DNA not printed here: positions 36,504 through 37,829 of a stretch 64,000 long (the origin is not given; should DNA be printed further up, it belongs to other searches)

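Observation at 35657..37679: Tandem GalT-family paralogs, one lacking the nucleophilic histidine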

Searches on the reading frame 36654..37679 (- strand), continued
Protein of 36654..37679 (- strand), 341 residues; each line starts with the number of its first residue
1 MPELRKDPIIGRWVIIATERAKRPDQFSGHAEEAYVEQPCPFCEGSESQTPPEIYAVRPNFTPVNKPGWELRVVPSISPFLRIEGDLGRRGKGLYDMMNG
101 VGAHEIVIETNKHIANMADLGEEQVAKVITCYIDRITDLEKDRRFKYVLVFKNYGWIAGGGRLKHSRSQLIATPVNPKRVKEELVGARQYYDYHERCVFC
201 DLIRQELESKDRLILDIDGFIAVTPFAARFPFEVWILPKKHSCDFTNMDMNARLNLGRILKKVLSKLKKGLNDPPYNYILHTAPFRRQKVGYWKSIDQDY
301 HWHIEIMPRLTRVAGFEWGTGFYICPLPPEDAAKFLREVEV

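Call 66: predict_structure(alignment_id=A2)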
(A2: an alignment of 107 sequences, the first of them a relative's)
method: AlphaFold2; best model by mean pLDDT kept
length: 599 residues; sequences in the alignment: 107
mean_pLDDT: 78.5   pTM: 0.77
mean pLDDT of the five models: 78.5, 77.8, 77.5, 76.6, 74.9
residues with pLDDT >= 90: 264; 70-90: 160; 50-70: 82; < 50: 93
segments of 3 or more residues with pLDDT < 50: 18-43, 45-58, 60-68, 259-281, 287-294, 572-581
pLDDT, mean of each block of 10 residues (from residue 1): 66 57 42 38 45 46 48 80 87 79 67 55 73 85 91 92 94 85 87 91 94 89 79 73 84 73 32 38 51 52 87 95 92 96 65 63 74 95 97 98 95 92 76 91 84 96 96 97 96 87 98 98 97 90 95 93 87 46 71 87
secondary structure, 60 per line:
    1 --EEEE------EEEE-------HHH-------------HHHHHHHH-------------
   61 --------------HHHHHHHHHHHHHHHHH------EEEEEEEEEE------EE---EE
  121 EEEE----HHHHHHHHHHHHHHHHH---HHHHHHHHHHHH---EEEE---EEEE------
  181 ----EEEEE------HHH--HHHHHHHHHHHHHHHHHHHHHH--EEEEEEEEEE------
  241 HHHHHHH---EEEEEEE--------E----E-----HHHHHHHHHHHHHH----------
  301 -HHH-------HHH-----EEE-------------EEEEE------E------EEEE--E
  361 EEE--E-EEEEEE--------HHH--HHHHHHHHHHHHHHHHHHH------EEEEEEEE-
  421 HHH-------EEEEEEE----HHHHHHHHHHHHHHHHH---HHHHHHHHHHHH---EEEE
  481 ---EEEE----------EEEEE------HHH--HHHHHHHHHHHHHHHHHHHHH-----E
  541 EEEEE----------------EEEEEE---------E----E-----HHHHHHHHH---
elements in order: E3-6 E13-16 H40-47 H75-91 E98-107 E119-124 H129-145 H149-160 E164-167 E171-174 E185-189 H201-222 E225-234 H241-247 E251-257 H277-290 E320-322 E336-340 E354-357 E360-363 E368-373 H387-405 E412-419 E431-437 H442-458 H462-473 E477-480 E484-487 E498-502 H514-534 E540-545 E562-567 H588-596

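Call 68: fold_search(model_id=the predicted structure, library=pdb)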
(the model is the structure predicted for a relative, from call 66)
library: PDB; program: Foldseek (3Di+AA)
matches with E <= 10: 447; with E <= 0.001: 24
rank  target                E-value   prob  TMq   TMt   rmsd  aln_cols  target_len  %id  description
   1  1z84_A                1.5e-25  1.00  0.44  0.83   3.7       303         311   35  X-ray structure of galt-like protein from arabidopsis thaliana at5g18200 (released 2005-04-19)
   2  2h39_B                6.7e-25  1.00  0.44  0.82   3.1       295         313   34  Crystal Structure of an ADP-Glucose Phosphorylase from Arabidopsis thaliana with bound ADP-Glucose (released 2006-06-13)
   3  1zwj_A                7.1e-25  1.00  0.43  0.84   2.9       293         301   34  X-ray structure of galt-like protein from arabidopsis thaliana AT5G18200 (released 2005-06-14)
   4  2h39_A                7.8e-25  1.00  0.44  0.84   5.2       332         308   31  Crystal Structure of an ADP-Glucose Phosphorylase from Arabidopsis thaliana with bound ADP-Glucose (released 2006-06-13)
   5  1z84_B                2.1e-24  1.00  0.44  0.84   3.2       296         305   34  X-ray structure of galt-like protein from arabidopsis thaliana at5g18200 (released 2005-04-19)
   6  1zwj_B                1.2e-23  1.00  0.42  0.83   3.0       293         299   33  X-ray structure of galt-like protein from arabidopsis thaliana AT5G18200 (released 2005-06-14)
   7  6k5z_B                4.1e-22  1.00  0.41  0.76   6.9       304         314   24  Structure of uridylyltransferase (released 2019-12-18)
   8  6k9z_B                1.2e-21  1.00  0.42  0.81   3.9       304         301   24  STRUCTURE OF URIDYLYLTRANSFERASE MUTANT (released 2019-12-18)
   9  6k9z_A                1.8e-21  1.00  0.42  0.80   3.1       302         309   25  STRUCTURE OF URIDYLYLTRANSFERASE MUTANT (released 2019-12-18)
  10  1hxq_A                2.8e-21  1.00  0.42  0.73   4.3       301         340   23  THE STRUCTURE OF NUCLEOTIDYLATED GALACTOSE-1-PHOSPHATE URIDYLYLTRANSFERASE FROM ESCHERICHIA COLI AT 1.86 ANGSTROMS RES (released 1997-10-22)
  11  6k5z_A                3.5e-21  1.00  0.42  0.79   3.4       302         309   25  Structure of uridylyltransferase (released 2019-12-18)
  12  1gup_A                3.7e-21  1.00  0.43  0.73   3.9       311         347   23  STRUCTURE OF NUCLEOTIDYLTRANSFERASE COMPLEXED WITH UDP-GALACTOSE (released 1997-11-12)
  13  1hxp_A                5.5e-21  1.00  0.42  0.72   4.3       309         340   23  NUCLEOTIDE TRANSFERASE (released 1996-11-08)
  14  5in3_B                2.5e-20  1.00  0.42  0.74   4.2       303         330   21  Crystal structure of glucose-1-phosphate bound nucleotidylated human galactose-1-phosphate uridylyltransferase (released 2016-03-30)
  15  1hxp_B                3.8e-20  1.00  0.42  0.74   4.2       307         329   23  NUCLEOTIDE TRANSFERASE (released 1996-11-08)
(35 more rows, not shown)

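Call 74: search_protein_families(library=pfam, proteins=[P0150, P0182, P0193, P0159, P0121], max_evalue=0.00001)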
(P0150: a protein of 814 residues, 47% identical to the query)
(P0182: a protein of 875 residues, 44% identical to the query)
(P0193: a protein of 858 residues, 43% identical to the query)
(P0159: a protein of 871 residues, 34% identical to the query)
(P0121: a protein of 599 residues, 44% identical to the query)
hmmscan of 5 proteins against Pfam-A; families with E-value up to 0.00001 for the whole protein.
P0150 (814 aa): 8 families
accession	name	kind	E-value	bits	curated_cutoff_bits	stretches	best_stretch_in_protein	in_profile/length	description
PF08323.17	Glyco_transf_5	-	1.2e-73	248.2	22.7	1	2-231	1-238/239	Starch synthase catalytic domain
PF01087.27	GalP_UDP_transf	-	2.2e-17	64.5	22.1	1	478-654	12-184/184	Galactose-1-phosphate uridyl transferase, N-terminal domain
PF00534.26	Glycos_transf_1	-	1.2e-16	61.2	26.4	1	277-437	9-166/172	Glycosyl transferases group 1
PF13692.12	Glyco_trans_1_4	-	1.4e-12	48.6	27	1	285-427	3-140/142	Glycosyl transferases group 1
PF16268.10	DUF4921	-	8.4e-11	41.9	28.5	1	621-801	219-388/425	Domain of unknown function (DUF4921)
PF16285.10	DUF4931_N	-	9.1e-11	42.4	24.1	1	581-649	52-120/124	Domain of unknown function (DUF4931) N-terminal domain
PF13439.12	Glyco_transf_4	-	6.1e-08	33.3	28.5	1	16-218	1-149/170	Glycosyltransferase Family 4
PF13579.12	Glyco_trans_4_4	-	5.7e-06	27.2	29.7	0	17-218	1-143/158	Glycosyl transferase 4-like domain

P0182 (875 aa): 3 families
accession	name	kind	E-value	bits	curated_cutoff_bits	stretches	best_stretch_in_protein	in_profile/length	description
PF03065.20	Glyco_hydro_57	-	2.1e-34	119.6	21.2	1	5-401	1-268/291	Glycosyl hydrolase family 57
PF01087.27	GalP_UDP_transf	-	9.1e-15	56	22.1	1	532-705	11-184/184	Galactose-1-phosphate uridyl transferase, N-terminal domain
PF02744.22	GalP_UDP_tr_C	-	1e-08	35.6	29.2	1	713-837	3-119/165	Galactose-1-phosphate uridyl transferase, C-terminal domain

P0193 (858 aa): 4 families
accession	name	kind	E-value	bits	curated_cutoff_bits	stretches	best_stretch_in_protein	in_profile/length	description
PF03065.20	Glyco_hydro_57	-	3.8e-39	135.2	21.2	1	1-401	6-280/291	Glycosyl hydrolase family 57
PF01087.27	GalP_UDP_transf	-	2e-12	48.4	22.1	1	531-704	13-184/184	Galactose-1-phosphate uridyl transferase, N-terminal domain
PF16268.10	DUF4921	-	4.8e-07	29.5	28.5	0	641-855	188-392/425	Domain of unknown function (DUF4921)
PF02744.22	GalP_UDP_tr_C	-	3e-06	27.5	29.2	1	713-825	4-118/165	Galactose-1-phosphate uridyl transferase, C-terminal domain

P0159 (871 aa): 6 families
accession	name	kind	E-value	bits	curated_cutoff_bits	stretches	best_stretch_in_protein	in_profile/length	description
PF01087.27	GalP_UDP_transf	-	2.8e-32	113.1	22.1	2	141-326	15-184/184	Galactose-1-phosphate uridyl transferase, N-terminal domain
PF02744.22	GalP_UDP_tr_C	-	7.8e-21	74.9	29.2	2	722-833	3-116/165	Galactose-1-phosphate uridyl transferase, C-terminal domain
PF16285.10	DUF4931_N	-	2.9e-16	60.1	24.1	2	255-324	54-123/124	Domain of unknown function (DUF4931) N-terminal domain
PF16268.10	DUF4921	-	7.8e-13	48.6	28.5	0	293-480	219-395/425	Domain of unknown function (DUF4921)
PF19327.4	Ap4A_phos_N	-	6.1e-12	45.8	23.1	1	262-329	102-167/177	Ap4A phosphorylase N-terminal domain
PF01230.28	HIT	-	4.6e-10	40.5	21.5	0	357-446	3-92/98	HIT domain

P0121 (599 aa): 5 families
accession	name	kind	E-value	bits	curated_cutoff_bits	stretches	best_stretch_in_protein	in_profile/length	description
PF02744.22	GalP_UDP_tr_C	-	8.1e-27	94.4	29.2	2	449-564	3-118/165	Galactose-1-phosphate uridyl transferase, C-terminal domain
PF01087.27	GalP_UDP_transf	-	2.2e-18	67.8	22.1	1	336-441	75-184/184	Galactose-1-phosphate uridyl transferase, N-terminal domain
PF16268.10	DUF4921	-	1e-15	58.1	28.5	1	406-594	217-392/425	Domain of unknown function (DUF4921)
PF16285.10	DUF4931_N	-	3.2e-08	34.2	24.1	1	368-437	52-121/124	Domain of unknown function (DUF4931) N-terminal domain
PF01230.28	HIT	-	6.6e-07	30.3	21.5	0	473-547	4-78/98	HIT domain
